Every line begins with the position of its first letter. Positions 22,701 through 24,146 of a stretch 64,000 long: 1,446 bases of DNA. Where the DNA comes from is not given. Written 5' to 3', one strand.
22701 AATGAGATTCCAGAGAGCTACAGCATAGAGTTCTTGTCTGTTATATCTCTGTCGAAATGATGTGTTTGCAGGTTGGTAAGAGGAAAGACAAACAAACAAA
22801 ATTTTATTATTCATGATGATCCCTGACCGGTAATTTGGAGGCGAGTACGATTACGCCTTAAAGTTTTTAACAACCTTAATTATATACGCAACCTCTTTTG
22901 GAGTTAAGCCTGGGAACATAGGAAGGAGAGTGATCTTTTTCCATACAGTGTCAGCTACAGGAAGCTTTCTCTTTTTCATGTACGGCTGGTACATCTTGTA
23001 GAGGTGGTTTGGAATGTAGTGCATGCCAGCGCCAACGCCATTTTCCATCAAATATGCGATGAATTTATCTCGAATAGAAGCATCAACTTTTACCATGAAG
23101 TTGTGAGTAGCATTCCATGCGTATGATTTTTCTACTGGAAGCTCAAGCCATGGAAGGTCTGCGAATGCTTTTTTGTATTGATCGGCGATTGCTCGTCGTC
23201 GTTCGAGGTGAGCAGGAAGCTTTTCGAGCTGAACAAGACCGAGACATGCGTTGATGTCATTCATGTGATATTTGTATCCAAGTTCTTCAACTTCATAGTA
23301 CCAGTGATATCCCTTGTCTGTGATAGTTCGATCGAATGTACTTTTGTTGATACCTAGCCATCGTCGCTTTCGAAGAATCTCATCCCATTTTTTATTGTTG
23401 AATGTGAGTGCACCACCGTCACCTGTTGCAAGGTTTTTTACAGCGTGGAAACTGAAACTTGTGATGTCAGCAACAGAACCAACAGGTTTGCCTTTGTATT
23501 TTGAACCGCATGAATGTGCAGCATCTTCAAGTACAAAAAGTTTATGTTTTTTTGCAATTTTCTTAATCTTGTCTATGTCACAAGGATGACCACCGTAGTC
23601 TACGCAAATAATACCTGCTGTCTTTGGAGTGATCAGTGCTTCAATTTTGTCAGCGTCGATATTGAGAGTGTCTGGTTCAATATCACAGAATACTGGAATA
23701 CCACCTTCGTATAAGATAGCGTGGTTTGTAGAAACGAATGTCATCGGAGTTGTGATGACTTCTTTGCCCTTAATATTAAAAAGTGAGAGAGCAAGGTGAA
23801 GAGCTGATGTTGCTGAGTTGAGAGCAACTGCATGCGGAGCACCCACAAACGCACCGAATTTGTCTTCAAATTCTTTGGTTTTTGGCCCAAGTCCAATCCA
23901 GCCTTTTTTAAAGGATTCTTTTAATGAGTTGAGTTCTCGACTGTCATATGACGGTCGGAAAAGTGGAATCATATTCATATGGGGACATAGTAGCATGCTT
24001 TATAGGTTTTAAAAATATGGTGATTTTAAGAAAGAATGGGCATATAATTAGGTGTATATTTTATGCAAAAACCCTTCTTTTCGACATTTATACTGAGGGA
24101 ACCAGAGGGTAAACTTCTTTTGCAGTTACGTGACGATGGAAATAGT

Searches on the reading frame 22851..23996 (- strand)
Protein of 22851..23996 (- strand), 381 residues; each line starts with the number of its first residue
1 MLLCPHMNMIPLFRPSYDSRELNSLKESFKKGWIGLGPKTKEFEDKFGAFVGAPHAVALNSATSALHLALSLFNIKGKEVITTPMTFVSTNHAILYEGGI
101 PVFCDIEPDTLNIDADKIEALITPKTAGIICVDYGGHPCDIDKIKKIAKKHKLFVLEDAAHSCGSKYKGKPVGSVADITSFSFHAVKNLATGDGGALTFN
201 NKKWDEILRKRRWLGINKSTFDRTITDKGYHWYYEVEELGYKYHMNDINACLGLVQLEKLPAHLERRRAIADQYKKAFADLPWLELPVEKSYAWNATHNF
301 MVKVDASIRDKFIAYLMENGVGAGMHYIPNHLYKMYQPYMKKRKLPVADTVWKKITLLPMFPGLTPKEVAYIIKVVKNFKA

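Call 57: search_protein_families(library=pfam, proteins=[window:22851-23996:-], max_evalue=0.0001)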
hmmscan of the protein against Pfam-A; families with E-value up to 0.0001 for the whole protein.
window:22851-23996:- (381 aa): 4 families
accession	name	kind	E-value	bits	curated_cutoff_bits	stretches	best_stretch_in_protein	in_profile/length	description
PF01041.23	DegT_DnrJ_EryC1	-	1e-113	380.7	19.8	1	17-376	3-359/360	DegT/DnrJ/EryC1/StrS aminotransferase family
PF01212.27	Beta_elim_lyase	-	6.5e-08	32.7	27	1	38-284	32-271/288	Beta-eliminating lyase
PF01053.26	Cys_Met_Meta_PP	-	1.3e-06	27.6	27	1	38-228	52-243/381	Cys/Met metabolism PLP-dependent enzyme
PF00155.27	Aminotran_1_2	-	7.1e-06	25.9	19.7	1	41-163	45-190/361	Aminotransferase class I and II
